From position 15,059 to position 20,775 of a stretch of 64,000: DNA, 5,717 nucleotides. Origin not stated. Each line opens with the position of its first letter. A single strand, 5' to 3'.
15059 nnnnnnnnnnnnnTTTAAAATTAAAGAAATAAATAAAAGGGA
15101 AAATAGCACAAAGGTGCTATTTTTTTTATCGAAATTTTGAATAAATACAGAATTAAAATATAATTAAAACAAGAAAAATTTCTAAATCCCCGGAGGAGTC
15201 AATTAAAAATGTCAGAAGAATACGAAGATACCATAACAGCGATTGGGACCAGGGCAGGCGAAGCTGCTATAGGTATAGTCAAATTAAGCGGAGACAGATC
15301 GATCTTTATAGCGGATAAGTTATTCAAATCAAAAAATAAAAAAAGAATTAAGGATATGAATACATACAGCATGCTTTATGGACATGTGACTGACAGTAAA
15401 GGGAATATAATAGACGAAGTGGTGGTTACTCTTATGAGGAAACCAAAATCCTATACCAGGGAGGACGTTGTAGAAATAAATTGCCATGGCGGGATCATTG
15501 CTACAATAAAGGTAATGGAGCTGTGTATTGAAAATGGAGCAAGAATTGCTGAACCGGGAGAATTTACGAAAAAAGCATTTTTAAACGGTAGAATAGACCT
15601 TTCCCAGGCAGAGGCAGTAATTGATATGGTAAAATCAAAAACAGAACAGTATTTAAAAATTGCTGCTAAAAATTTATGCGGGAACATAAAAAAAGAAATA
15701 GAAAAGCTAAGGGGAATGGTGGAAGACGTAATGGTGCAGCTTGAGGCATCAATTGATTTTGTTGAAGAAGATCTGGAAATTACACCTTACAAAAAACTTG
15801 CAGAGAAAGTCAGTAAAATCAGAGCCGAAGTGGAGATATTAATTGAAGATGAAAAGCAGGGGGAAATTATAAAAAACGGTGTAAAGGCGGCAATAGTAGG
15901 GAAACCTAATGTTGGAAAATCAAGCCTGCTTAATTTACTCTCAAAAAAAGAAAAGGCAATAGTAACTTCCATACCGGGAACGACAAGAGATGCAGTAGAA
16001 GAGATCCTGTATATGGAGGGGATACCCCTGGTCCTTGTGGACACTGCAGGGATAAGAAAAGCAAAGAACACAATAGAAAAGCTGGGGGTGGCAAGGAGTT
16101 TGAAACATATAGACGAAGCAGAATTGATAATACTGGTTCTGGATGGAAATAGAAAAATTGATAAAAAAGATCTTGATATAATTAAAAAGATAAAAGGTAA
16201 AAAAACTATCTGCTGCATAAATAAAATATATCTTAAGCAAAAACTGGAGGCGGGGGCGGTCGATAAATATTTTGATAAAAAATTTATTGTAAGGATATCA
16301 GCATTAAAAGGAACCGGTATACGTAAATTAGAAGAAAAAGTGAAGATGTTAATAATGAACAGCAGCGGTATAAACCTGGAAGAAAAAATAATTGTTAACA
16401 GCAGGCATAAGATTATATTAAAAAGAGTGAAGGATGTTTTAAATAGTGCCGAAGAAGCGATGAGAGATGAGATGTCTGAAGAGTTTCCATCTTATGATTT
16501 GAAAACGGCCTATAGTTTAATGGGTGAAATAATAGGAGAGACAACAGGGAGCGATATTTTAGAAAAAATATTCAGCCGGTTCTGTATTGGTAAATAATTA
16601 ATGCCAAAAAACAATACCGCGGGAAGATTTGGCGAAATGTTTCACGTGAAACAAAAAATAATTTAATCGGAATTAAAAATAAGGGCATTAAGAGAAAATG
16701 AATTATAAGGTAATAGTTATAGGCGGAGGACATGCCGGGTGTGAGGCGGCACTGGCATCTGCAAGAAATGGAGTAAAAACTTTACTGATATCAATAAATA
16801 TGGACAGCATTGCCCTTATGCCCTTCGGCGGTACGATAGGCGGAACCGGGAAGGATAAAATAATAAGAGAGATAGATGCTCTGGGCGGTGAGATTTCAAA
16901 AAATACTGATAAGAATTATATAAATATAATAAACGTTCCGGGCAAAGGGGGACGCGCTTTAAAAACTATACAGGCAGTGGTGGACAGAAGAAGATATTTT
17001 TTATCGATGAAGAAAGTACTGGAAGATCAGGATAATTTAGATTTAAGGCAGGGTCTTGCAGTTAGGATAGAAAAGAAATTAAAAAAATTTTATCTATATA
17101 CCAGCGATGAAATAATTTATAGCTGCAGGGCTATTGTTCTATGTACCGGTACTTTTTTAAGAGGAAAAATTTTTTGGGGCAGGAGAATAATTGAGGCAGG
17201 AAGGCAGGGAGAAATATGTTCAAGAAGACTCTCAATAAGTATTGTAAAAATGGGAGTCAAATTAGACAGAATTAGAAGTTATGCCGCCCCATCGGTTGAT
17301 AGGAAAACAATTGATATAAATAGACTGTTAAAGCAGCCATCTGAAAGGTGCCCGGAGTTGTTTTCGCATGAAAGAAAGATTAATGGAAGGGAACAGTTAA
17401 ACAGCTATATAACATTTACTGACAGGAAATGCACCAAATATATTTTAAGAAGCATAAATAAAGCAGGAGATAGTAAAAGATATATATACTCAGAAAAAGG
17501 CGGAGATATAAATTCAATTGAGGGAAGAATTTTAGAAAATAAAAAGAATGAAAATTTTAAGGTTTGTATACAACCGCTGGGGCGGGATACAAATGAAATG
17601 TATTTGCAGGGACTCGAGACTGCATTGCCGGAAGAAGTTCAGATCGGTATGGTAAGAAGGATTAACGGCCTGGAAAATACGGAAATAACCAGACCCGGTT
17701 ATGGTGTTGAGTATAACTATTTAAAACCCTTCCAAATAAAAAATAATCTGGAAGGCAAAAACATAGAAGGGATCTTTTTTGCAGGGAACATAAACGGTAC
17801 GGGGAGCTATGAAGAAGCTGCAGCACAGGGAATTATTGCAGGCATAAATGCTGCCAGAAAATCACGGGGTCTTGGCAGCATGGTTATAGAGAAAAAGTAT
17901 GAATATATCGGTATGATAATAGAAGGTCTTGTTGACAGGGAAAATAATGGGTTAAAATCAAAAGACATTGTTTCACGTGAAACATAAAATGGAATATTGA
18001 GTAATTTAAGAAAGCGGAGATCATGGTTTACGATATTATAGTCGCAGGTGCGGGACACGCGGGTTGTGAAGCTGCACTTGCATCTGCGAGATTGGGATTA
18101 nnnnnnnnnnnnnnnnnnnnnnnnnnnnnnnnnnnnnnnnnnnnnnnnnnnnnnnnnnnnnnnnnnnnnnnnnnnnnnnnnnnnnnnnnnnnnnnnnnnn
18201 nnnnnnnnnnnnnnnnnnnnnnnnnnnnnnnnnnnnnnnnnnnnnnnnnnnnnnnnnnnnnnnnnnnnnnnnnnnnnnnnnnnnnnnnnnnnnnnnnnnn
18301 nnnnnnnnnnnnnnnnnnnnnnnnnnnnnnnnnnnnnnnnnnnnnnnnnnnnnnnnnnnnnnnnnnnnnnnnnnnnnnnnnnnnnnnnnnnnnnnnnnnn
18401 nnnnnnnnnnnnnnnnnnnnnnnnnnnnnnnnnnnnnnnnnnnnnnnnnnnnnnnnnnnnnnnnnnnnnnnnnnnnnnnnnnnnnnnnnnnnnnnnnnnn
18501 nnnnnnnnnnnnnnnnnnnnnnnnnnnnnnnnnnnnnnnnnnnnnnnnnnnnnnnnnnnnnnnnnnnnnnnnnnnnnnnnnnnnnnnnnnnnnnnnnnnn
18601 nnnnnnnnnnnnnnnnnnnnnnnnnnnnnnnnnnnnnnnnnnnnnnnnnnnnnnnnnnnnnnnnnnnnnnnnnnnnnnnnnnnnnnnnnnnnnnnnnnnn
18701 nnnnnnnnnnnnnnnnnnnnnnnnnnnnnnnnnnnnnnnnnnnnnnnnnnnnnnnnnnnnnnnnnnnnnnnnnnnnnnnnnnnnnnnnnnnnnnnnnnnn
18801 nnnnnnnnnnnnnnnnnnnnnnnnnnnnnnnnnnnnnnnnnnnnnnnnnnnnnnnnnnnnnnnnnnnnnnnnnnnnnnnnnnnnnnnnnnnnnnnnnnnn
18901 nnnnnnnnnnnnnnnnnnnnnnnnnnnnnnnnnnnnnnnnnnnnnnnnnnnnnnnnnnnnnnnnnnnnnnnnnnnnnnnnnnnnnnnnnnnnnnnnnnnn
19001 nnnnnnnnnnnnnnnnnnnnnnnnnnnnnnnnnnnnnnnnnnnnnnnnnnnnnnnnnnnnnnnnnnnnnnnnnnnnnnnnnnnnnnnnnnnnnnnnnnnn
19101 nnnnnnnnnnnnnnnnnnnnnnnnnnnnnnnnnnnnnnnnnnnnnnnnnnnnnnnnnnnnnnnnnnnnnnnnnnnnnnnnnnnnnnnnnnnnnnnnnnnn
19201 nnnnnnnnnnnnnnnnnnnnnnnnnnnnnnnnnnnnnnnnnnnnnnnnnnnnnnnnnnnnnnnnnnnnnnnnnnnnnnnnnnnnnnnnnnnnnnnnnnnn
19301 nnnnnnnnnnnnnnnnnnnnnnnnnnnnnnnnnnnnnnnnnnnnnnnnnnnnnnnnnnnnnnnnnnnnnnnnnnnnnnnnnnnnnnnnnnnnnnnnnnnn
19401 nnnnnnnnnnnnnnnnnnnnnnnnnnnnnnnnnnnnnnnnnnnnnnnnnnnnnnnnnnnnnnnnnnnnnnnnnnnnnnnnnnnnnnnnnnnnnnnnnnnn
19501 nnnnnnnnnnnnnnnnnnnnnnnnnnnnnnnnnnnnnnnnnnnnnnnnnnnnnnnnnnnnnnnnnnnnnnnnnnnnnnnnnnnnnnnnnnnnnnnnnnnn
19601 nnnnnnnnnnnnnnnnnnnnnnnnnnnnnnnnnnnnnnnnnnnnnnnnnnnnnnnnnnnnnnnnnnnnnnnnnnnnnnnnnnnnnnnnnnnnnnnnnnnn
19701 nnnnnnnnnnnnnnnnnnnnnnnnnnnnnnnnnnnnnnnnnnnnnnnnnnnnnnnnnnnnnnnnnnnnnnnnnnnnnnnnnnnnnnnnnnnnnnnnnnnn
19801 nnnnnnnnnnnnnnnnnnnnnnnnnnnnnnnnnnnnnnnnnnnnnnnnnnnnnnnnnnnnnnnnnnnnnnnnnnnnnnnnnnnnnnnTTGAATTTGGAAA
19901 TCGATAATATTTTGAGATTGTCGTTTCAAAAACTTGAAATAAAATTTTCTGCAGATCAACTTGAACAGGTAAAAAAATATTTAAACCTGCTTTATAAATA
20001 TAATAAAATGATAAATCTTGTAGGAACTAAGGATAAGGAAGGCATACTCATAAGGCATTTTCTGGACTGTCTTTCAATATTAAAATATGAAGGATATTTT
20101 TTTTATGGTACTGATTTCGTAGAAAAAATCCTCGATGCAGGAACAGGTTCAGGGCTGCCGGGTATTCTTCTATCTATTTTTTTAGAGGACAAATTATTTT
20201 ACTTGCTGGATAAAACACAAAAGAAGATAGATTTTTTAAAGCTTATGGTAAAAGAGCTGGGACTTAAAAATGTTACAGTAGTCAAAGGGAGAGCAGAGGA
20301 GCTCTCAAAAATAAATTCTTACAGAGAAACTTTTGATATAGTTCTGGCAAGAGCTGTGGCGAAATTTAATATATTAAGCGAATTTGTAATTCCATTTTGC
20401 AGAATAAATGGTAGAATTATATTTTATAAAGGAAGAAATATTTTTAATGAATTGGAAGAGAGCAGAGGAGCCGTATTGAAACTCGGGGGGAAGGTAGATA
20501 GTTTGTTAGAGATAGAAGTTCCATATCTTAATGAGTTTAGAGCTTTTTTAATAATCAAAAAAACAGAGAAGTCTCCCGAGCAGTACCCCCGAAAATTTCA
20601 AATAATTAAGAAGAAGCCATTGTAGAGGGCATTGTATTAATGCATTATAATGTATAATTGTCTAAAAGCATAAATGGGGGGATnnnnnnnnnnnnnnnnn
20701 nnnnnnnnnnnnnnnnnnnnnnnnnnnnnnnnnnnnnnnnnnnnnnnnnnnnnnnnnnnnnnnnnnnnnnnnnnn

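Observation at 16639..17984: Two perfect parS sites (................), each positioned about 40 nt upstream of an mnmG copy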

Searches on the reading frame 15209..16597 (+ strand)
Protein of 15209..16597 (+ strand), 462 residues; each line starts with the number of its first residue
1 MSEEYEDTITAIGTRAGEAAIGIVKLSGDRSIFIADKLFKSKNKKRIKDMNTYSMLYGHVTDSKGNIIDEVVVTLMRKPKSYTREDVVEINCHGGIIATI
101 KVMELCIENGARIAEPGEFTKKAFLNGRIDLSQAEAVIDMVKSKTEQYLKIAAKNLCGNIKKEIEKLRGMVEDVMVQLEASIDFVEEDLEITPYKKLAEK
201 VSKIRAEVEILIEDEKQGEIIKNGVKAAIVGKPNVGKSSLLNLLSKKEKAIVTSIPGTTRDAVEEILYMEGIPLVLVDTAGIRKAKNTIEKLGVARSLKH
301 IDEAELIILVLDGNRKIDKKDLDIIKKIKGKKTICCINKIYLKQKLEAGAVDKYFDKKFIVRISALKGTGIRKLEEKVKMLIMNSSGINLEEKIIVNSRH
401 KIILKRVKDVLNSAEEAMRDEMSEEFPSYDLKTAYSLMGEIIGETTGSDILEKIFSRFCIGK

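Call 4: search_protein_families(library=ncbifam, proteins=[window:15209-16597:+])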
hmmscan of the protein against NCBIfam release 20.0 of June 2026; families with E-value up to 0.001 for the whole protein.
window:15209-16597:+ (462 aa): 17 families
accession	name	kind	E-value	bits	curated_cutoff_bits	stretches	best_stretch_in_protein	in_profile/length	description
TIGR00450.1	mnmE_trmE_thdF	equivalog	3.8e-119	398.7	252.6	1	17-462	5-446/446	tRNA uridine-5-carboxymethylaminomethyl(34) synthesis GTPase MnmE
NF003661.0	PRK05291.1-3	equivalog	1.9e-108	363.7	380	1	6-462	3-448/448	tRNA uridine-5-carboxymethylaminomethyl(34) synthesis GTPase MnmE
TIGR03594.1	GTPase_EngA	equivalog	1.1e-37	130.1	306.7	1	213-384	162-348/432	ribosome biogenesis GTPase Der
NF000908.1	PRK00089.1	equivalog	3.7e-28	98.7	237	1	227-395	6-180/291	GTPase Era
TIGR03918.1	GTP_HydF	equivalog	3.9e-26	91.8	325.55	1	226-385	9-170/392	[FeFe] hydrogenase H-cluster maturation GTPase HydF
NF002828.0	PRK03003.1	equivalog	2.2e-25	89.2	631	1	209-376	198-377/477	ribosome biogenesis GTPase Der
NF007071.0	PRK09518.1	equivalog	1.2e-24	86.9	953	1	209-378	429-610/706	bifunctional cytidylate kinase/GTPase Der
TIGR00231.1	small_GTP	domain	2e-23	83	42.5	1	225-378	4-162/164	GTP-binding protein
TIGR00436.1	era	equivalog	6.8e-22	78.1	116.25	1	226-380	2-161/270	GTPase Era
TIGR03596.1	GTPase_YlqF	equivalog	3e-14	53.1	208.2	1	198-293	88-184/276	ribosome biogenesis GTPase YlqF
TIGR00437.1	feoB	equivalog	4e-11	42.3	315.65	1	231-419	1-181/594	ferrous iron transport protein B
NF008955.0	PRK12297.1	equivalog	1e-10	41.2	406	1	227-406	162-352/429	GTPase ObgE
NF008956.1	PRK12299.1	equivalog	3.4e-10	39.4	300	1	227-381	161-324/327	GTPase ObgE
TIGR03598.1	GTPase_YsxC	equivalog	6.5e-10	39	124.45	1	222-377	16-184/186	ribosome biogenesis GTP-binding protein YihA/YsxC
TIGR02729.1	Obg_CgtA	equivalog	9.6e-10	38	280.25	1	227-380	160-326/329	Obg family GTPase CgtA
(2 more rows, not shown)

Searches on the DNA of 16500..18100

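Call 32: search_rna_families(source=window, start=16500, end=18100, threshold=evalue, max_evalue=5)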
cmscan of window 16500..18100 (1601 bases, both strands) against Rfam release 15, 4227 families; matches with E-value up to 5: 0.
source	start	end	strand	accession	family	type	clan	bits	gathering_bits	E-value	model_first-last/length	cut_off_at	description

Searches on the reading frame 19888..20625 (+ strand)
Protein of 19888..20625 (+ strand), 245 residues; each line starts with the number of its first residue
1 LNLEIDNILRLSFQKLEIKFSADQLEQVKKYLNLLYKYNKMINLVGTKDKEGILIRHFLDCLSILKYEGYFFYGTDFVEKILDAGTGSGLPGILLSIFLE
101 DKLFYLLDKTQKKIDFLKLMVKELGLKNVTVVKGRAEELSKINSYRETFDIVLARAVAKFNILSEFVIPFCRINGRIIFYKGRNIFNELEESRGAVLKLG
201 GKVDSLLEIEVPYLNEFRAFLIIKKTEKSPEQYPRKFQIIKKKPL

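Call 4: search_protein_families(library=ncbifam, proteins=[window:19888-20625:+])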
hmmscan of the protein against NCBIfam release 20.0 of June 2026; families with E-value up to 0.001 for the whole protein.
window:19888-20625:+ (245 aa): 2 families
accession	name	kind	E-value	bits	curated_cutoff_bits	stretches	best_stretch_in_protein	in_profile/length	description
TIGR00138.1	rsmG_gidB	equivalog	4.3e-44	150.4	99.5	1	29-206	2-169/183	16S rRNA (guanine(527)-N(7))-methyltransferase RsmG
TIGR03534.1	RF_mod_PrmC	equivalog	0.00053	19.5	199.1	1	79-153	90-161/253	peptide chain release factor N(5)-glutamine methyltransferase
